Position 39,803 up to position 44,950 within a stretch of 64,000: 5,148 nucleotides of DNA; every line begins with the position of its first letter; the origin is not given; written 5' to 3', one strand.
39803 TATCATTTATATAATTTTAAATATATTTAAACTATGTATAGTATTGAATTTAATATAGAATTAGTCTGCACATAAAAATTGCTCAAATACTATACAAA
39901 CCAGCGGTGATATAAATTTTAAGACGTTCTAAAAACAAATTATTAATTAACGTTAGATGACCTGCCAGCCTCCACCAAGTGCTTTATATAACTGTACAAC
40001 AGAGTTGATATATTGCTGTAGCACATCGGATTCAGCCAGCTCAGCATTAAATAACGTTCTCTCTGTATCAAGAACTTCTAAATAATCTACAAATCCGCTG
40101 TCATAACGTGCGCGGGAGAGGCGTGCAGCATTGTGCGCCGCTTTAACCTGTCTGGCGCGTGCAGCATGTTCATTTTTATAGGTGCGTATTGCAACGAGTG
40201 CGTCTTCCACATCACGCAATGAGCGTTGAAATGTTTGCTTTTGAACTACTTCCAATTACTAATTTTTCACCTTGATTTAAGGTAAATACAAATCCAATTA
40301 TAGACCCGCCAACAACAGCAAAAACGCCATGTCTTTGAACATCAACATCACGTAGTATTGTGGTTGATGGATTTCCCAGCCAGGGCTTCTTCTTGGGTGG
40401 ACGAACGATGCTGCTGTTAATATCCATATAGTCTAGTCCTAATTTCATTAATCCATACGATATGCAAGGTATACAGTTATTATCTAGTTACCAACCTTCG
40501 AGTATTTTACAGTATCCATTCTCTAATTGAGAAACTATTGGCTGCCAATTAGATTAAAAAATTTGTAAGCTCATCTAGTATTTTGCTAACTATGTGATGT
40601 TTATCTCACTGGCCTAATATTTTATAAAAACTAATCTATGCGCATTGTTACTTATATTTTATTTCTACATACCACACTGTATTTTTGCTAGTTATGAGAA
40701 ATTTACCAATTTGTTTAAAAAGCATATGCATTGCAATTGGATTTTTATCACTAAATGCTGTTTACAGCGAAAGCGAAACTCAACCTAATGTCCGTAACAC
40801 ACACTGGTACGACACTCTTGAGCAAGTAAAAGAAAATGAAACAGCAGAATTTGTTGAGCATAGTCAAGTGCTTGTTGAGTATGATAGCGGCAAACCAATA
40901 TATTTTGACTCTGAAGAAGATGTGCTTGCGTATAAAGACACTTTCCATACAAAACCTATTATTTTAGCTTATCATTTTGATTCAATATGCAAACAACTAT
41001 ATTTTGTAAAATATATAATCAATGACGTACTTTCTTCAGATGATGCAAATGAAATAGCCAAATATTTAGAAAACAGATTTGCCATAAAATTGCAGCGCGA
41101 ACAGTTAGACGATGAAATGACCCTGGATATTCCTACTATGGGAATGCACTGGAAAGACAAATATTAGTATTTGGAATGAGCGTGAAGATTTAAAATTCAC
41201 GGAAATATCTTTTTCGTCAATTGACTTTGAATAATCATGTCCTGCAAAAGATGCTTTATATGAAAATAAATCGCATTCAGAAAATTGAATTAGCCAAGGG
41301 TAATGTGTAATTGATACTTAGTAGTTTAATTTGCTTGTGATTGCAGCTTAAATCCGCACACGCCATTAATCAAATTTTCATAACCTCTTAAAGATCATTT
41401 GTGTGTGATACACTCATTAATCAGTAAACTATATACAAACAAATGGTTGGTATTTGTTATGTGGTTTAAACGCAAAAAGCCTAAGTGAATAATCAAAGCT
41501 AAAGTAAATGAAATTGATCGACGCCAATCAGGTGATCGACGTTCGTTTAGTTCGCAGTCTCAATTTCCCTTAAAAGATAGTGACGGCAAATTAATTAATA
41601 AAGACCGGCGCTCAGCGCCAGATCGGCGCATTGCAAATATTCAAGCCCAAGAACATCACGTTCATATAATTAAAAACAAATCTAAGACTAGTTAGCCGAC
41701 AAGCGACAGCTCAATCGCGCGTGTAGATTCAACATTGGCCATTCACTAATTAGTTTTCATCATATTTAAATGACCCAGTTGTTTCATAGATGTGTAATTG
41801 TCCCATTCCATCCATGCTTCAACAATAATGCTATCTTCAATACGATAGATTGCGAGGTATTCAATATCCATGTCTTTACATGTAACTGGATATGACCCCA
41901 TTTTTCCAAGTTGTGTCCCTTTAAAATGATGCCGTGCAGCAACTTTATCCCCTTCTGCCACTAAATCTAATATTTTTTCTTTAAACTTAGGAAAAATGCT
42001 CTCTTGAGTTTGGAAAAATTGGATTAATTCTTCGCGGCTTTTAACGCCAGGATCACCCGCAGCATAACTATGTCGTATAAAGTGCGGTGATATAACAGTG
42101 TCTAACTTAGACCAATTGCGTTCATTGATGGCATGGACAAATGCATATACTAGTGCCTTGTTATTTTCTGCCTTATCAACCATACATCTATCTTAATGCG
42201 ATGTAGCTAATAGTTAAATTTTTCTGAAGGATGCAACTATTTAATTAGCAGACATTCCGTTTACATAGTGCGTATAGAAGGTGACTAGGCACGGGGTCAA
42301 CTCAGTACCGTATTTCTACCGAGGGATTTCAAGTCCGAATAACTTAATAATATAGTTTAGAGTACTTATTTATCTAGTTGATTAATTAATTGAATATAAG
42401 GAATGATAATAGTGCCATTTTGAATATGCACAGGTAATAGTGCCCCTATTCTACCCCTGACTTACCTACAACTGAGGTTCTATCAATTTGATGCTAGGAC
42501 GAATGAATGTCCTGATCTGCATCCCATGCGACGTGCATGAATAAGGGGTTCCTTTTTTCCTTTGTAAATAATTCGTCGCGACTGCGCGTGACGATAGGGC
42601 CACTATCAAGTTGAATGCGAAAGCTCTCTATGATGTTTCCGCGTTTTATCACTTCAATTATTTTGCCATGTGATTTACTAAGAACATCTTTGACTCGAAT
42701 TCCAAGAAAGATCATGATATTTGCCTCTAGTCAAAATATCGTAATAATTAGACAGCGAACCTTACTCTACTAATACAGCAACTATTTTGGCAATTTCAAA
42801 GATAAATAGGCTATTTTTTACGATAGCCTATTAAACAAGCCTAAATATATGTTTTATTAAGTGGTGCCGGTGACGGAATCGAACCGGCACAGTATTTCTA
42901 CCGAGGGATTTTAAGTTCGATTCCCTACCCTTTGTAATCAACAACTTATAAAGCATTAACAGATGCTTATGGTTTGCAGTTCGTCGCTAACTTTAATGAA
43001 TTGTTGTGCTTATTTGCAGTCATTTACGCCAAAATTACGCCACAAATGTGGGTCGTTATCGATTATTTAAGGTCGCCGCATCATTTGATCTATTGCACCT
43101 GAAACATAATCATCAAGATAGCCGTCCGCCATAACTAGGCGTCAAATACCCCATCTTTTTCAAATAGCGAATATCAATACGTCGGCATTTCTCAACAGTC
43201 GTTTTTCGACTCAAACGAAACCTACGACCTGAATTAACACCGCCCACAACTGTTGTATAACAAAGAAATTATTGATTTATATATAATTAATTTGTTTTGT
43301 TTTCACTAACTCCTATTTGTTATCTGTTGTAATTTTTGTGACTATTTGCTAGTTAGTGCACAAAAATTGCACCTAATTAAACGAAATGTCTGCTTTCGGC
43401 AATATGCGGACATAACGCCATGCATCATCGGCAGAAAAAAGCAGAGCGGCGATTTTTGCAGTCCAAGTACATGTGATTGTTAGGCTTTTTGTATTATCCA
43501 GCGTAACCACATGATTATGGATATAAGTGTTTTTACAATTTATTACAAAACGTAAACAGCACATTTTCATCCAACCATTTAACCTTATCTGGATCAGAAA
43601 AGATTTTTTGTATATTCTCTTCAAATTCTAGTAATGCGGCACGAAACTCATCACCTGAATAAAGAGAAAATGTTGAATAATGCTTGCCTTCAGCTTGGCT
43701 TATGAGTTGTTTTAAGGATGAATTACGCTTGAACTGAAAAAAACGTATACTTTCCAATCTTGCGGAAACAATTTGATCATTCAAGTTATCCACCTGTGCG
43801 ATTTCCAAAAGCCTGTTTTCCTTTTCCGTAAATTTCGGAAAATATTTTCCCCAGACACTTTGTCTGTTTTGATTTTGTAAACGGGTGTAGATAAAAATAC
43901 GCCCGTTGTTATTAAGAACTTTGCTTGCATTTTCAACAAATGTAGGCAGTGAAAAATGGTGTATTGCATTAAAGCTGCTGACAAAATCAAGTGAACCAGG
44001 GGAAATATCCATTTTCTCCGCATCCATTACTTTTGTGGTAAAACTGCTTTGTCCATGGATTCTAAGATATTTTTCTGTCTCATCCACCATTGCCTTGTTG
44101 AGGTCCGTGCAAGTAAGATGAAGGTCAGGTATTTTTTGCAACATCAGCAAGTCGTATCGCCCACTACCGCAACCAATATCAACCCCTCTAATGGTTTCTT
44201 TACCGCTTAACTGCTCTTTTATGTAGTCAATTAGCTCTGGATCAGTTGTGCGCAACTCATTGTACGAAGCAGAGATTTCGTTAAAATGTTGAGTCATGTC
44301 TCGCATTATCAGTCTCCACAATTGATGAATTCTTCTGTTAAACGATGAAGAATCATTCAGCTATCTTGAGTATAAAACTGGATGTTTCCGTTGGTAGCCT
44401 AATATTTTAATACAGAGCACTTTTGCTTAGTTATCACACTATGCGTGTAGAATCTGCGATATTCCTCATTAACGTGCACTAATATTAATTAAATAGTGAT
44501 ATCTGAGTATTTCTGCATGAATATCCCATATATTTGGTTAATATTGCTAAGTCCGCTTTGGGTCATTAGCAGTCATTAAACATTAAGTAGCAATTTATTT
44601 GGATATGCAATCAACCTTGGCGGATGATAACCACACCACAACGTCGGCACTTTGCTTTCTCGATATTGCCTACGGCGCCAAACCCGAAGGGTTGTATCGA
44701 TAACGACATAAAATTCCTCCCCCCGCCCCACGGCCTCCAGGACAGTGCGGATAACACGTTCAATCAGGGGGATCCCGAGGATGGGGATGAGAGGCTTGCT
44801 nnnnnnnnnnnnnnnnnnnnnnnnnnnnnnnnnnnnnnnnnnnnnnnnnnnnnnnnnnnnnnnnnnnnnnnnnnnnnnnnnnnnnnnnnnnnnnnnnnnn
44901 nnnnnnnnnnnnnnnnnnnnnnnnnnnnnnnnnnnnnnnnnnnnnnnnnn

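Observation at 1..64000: Unusually high density of pseudogenes and gene fragments, consistent with ongoing genome reduction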

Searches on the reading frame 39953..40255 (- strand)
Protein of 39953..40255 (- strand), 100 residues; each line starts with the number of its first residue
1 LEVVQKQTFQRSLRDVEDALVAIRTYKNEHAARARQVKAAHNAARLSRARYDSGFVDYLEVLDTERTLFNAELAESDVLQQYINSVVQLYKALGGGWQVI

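Call 9: search_protein_families(library=pfam, proteins=[window:39953-40255:-], max_evalue=0.01)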
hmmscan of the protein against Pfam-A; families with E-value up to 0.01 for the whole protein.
window:39953-40255:- (100 aa): 1 family
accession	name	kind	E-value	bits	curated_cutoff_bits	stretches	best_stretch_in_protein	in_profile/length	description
PF02321.23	OEP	-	7.2e-12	45.9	22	1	6-94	99-187/187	Outer membrane efflux protein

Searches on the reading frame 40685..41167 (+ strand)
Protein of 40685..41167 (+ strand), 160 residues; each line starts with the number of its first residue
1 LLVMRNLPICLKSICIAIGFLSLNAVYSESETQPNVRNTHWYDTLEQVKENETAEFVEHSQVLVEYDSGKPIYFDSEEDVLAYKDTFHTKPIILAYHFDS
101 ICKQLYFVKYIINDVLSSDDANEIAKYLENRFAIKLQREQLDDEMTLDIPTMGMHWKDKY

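Call 29: search_protein_families(library=pfam, proteins=[window:40685-41167:+], max_evalue=0.01)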
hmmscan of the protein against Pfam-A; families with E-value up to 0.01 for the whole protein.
window:40685-41167:+ (160 aa): 0 families

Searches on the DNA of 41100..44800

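Call 22: search_rna_families(source=window, start=41100, end=44800, threshold=evalue, max_evalue=1, show_alignments=3)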
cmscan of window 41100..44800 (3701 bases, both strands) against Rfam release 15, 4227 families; matches with E-value up to 1: 1.
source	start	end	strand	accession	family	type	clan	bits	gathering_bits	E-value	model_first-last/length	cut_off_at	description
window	43948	44017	+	RF00573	SNORD67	Gene; snRNA; snoRNA; CD-box;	-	19.3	35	0.93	1-111/111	no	Small nucleolar RNA SNORD67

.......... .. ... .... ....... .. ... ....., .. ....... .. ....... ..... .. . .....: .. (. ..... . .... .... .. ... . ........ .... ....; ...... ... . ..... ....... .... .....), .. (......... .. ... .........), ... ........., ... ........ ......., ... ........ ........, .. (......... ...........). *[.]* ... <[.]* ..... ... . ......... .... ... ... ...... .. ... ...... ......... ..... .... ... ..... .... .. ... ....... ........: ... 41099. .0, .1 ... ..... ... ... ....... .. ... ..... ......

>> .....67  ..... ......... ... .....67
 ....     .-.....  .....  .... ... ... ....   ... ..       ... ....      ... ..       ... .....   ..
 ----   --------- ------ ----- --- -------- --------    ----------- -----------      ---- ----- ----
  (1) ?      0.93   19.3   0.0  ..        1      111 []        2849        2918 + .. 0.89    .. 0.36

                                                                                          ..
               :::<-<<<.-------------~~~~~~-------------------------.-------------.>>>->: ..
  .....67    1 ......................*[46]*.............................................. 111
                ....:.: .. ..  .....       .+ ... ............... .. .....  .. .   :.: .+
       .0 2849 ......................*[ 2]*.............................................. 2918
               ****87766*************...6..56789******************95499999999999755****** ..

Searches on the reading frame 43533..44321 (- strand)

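Call 29: search_protein_families(library=pfam, proteins=[window:43533-44321:-], max_evalue=0.01)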
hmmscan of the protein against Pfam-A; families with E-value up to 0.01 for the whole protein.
window:43533-44321:- (262 aa): 12 families
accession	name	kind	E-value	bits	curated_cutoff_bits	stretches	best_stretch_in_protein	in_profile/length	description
PF13649.12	Methyltransf_25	-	1.2e-14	55.2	27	1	47-140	2-97/97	Methyltransferase domain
PF08241.18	Methyltransf_11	-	2.8e-14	54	21.2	1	47-144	1-95/95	Methyltransferase domain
PF08242.18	Methyltransf_12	-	1.6e-12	48.4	30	1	47-142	1-98/98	Methyltransferase domain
PF13489.12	Methyltransf_23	-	3.6e-09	37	27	1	28-208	7-155/164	Methyltransferase domain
PF13847.12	Methyltransf_31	-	1.6e-08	34.8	27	1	46-146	7-111/145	Methyltransferase domain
PF05175.20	MTS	-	1.7e-07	31.4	23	1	38-149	27-143/170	Methyltransferase small domain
PF02353.26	CMAS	-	0.00038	20.3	27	1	27-167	47-187/273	Mycolic acid cyclopropane synthetase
PF01209.24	Ubie_methyltran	-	0.00062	19.6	20.1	1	34-145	39-152/233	ubiE/COQ5 methyltransferase family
PF03848.20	TehB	-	0.0031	17.4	20.4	1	44-151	32-139/193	Tellurite resistance protein TehB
PF03492.21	Methyltransf_7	-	0.0033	17.1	29.8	0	109-172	108-169/335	SAM dependent carboxyl methyltransferase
PF06080.18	DUF938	-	0.0041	17.4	27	0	34-148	18-141/202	Protein of unknown function (DUF938)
PF02390.23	Methyltransf_4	-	0.0091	15.9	24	0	47-115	6-77/173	Putative methyltransferase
